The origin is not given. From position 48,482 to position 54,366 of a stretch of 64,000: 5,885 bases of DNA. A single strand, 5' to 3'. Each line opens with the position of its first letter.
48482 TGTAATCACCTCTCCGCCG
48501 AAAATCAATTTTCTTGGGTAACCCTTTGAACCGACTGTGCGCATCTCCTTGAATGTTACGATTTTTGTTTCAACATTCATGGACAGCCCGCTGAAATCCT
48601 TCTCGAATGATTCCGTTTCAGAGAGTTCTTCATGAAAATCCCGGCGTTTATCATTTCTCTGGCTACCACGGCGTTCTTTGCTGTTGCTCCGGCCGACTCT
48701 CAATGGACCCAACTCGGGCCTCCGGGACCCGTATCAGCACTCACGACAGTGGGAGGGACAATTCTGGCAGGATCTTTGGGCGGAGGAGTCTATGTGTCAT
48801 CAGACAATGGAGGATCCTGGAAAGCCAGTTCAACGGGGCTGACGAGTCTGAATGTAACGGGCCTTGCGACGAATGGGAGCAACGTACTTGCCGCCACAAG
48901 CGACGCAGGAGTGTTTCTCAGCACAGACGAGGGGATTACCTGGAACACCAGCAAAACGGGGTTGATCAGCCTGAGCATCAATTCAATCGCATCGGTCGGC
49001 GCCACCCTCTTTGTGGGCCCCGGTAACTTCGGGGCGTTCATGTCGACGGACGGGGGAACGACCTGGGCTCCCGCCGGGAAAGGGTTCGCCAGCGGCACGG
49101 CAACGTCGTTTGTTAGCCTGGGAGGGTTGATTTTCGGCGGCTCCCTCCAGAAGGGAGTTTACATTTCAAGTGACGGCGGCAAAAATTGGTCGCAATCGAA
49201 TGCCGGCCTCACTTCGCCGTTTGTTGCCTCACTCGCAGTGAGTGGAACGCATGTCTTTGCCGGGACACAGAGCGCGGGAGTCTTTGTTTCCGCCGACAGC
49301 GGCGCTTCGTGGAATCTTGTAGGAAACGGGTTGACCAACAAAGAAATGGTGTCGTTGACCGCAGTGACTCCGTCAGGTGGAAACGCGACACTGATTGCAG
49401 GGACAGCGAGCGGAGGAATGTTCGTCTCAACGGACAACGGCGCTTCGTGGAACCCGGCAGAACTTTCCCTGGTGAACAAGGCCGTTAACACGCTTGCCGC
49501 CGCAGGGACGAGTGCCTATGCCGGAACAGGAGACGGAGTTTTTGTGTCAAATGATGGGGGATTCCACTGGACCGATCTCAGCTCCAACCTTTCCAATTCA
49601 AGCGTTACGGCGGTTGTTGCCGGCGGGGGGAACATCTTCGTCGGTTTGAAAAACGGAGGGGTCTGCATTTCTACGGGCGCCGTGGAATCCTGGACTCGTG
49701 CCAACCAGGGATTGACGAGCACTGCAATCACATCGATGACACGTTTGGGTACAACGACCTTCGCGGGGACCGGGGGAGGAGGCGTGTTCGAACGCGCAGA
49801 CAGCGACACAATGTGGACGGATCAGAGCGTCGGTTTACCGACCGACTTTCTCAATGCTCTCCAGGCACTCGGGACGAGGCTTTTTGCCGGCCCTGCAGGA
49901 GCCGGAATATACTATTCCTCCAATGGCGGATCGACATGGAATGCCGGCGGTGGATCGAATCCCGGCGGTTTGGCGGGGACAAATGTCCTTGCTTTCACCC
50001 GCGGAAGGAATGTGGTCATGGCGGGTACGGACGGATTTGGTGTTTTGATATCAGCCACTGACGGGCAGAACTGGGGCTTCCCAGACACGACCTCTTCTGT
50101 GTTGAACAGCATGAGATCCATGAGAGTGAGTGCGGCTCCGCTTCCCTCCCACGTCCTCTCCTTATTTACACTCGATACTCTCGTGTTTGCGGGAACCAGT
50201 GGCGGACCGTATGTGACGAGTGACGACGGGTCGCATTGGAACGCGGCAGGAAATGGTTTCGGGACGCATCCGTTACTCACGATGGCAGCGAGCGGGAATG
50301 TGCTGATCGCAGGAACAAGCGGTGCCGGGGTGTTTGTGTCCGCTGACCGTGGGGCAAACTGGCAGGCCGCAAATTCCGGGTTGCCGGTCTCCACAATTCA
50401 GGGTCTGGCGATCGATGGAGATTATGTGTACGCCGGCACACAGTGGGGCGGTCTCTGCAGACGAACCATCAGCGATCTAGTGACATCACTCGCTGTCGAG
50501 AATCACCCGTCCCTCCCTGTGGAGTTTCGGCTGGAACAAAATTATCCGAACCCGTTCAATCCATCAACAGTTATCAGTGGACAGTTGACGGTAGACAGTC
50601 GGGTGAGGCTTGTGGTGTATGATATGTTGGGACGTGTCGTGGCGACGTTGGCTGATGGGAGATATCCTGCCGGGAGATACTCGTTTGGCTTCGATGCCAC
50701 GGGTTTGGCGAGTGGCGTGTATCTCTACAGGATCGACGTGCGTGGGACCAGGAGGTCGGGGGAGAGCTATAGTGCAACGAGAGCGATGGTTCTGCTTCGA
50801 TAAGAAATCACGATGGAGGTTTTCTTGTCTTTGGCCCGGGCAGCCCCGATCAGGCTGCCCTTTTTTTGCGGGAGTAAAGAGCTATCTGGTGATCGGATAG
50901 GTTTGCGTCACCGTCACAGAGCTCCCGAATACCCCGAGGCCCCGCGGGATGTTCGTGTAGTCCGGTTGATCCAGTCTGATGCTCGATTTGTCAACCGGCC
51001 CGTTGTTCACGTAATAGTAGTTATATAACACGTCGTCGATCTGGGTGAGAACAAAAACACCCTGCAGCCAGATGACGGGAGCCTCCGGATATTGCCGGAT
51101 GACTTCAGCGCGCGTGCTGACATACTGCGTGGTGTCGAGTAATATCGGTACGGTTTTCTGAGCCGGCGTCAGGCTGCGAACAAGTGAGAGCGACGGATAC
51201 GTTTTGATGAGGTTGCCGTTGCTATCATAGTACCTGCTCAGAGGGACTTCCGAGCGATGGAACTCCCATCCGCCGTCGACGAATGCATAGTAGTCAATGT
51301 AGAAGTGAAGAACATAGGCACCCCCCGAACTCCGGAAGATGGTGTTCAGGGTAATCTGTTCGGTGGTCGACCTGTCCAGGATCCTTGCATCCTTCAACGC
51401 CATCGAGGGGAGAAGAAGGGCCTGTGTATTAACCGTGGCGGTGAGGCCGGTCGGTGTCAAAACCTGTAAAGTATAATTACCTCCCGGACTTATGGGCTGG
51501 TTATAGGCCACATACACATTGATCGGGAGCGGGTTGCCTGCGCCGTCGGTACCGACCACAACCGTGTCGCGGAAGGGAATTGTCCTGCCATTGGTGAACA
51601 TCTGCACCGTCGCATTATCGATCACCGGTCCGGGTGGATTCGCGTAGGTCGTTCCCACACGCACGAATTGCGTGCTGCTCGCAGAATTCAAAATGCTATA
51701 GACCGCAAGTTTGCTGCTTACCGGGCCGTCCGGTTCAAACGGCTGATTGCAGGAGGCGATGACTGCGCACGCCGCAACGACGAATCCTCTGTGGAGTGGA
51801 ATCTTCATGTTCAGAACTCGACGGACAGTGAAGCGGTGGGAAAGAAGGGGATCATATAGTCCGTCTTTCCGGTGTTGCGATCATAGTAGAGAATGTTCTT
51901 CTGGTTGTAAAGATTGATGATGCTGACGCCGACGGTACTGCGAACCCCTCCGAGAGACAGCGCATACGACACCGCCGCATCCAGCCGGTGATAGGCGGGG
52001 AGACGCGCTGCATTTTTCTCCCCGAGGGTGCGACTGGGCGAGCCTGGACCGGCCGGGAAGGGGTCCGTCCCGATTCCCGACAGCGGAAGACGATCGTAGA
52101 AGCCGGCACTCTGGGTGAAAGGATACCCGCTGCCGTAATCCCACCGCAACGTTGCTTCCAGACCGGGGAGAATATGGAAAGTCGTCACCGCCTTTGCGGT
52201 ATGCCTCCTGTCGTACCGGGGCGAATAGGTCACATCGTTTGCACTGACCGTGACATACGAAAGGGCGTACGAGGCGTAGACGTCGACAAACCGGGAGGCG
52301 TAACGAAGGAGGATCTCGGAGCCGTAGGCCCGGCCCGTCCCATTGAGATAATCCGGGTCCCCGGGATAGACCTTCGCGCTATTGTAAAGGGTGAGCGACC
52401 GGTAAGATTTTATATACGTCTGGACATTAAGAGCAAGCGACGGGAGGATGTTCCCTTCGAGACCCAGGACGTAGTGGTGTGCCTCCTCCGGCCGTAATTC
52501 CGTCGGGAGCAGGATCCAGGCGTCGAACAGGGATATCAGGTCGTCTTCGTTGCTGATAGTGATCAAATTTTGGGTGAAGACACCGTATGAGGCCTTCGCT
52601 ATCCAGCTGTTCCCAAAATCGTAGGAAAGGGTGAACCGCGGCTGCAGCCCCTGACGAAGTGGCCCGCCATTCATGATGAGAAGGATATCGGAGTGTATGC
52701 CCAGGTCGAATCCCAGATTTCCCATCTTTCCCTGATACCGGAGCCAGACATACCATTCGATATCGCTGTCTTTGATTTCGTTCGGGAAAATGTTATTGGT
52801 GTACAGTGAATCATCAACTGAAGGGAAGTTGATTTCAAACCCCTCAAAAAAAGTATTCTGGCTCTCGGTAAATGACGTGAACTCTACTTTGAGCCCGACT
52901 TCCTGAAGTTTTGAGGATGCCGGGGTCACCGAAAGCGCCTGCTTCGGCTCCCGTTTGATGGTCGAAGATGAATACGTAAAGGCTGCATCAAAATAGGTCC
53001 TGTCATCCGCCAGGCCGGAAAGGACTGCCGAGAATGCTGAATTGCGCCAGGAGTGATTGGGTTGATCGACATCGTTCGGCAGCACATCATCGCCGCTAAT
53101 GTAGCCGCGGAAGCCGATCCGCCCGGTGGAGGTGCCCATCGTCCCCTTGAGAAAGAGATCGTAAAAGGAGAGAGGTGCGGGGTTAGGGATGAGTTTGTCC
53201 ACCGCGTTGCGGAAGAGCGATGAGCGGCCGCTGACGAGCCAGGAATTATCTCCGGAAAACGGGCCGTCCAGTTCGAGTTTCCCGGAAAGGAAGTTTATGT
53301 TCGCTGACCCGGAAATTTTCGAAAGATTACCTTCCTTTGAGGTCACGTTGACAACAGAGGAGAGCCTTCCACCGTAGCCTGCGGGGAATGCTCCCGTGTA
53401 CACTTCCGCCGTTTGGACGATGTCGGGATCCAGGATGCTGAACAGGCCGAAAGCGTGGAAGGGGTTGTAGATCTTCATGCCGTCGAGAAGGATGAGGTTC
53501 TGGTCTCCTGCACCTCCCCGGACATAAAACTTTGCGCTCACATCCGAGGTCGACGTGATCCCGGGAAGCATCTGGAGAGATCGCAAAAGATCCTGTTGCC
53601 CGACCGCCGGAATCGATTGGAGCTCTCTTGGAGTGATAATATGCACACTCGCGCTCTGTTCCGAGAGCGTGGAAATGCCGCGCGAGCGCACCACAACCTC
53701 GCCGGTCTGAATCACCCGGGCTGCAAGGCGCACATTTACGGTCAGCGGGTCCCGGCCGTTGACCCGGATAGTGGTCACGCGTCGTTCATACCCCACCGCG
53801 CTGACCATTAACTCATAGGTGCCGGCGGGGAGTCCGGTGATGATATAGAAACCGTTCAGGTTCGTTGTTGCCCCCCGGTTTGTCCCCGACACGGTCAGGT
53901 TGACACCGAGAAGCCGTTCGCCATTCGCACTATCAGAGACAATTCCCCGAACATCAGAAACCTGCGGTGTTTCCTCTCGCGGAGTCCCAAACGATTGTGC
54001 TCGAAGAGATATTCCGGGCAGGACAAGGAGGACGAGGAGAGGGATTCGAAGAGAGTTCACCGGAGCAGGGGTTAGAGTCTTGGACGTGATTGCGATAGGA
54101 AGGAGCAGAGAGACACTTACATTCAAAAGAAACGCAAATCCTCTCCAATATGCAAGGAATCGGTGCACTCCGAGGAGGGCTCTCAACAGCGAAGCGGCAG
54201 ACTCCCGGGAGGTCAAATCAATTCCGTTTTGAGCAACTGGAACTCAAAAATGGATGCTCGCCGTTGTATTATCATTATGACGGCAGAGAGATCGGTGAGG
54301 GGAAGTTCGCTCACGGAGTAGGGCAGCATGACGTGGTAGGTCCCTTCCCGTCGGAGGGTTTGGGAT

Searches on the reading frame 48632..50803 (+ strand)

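Call 4: search_protein_families(library=pfam, proteins=[window:48632-50803:+], max_evalue=0.01)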
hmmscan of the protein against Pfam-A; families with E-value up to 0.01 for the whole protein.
window:48632-50803:+ (723 aa): 6 families
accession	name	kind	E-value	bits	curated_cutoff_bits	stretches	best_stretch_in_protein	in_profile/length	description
PF15902.12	Sortilin-Vps10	-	2e-17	63.5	33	2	217-280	3-64/446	Sortilin, neurotensin receptor 3,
PF02012.26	BNR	-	9.5e-15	52.6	27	0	177-187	1-11/12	BNR/Asp-box repeat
PF19755.4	DUF6242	-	4.2e-10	40.3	29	0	311-395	128-217/217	Domain of unknown function (DUF6242)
PF18962.6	Por_Secre_tail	-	3.8e-05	24.3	27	1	638-703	2-64/75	Secretion system C-terminal sorting domain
PF13860.13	FlgD_ig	-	0.0032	17.8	27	0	656-699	23-71/79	FlgD Ig-like domain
PF21471.3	Reelin_subrepeat-B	-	0.0062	16.7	27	0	305-372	64-104/127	Reelin subrepeat B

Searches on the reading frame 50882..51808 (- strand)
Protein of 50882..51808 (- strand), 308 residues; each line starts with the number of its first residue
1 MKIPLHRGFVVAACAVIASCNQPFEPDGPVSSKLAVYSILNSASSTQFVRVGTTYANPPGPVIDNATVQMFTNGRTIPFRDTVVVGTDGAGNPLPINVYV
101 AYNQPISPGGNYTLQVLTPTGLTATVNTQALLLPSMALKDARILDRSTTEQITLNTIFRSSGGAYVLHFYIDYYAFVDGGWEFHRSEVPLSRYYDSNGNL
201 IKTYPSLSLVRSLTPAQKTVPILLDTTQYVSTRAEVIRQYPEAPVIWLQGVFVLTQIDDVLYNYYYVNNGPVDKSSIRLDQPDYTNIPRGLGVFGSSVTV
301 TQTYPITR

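Call 4: search_protein_families(library=pfam, proteins=[window:50882-51808:-], max_evalue=0.01)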
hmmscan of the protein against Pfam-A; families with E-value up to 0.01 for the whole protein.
window:50882-51808:- (308 aa): 1 family
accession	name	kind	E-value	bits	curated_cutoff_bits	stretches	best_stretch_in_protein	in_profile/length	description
PF14054.11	DUF4249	-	2.4e-10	40.9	28.5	1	22-302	2-268/269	Domain of unknown function (DUF4249)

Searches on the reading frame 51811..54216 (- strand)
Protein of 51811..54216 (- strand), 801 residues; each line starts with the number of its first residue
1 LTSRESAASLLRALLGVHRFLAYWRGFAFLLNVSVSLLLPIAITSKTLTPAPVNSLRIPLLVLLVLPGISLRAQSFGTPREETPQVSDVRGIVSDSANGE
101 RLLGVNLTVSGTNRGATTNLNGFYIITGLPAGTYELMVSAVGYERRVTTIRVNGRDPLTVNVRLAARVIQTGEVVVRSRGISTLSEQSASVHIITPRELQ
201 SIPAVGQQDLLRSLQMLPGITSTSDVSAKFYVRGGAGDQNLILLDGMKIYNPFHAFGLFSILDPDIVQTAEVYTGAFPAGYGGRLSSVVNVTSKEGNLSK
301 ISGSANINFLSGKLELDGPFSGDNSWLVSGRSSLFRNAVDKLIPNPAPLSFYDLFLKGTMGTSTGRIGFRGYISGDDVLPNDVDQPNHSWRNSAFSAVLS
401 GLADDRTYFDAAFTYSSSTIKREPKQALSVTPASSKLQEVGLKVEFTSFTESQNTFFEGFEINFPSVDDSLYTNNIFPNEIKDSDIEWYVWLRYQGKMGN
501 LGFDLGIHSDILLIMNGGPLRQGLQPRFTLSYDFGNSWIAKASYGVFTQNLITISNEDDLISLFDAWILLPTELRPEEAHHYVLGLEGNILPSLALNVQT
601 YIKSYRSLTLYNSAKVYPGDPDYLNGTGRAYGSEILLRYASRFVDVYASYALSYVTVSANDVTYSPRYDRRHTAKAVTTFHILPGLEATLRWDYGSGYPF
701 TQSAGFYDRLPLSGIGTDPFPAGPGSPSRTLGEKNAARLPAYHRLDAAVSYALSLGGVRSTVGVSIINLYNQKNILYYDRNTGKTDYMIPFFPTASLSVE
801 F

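Call 4: search_protein_families(library=pfam, proteins=[window:51811-54216:-], max_evalue=0.01)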
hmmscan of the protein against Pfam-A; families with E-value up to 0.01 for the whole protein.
window:51811-54216:- (801 aa): 4 families
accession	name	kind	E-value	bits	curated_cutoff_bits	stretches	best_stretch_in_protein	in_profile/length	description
PF13715.12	CarbopepD_reg_2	-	3.2e-19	69.2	32.2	1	89-176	1-88/88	CarboxypepD_reg-like domain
PF13620.12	CarboxypepD_reg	-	1.6e-16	60.8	32.3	1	89-164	2-81/82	Carboxypeptidase regulatory-like domain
PF07715.20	Plug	-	1e-12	48.9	23.9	1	184-284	2-102/107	TonB-dependent Receptor Plug Domain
PF08308.17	PEGA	-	0.0012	19.1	20.8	1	106-164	3-67/71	PEGA domain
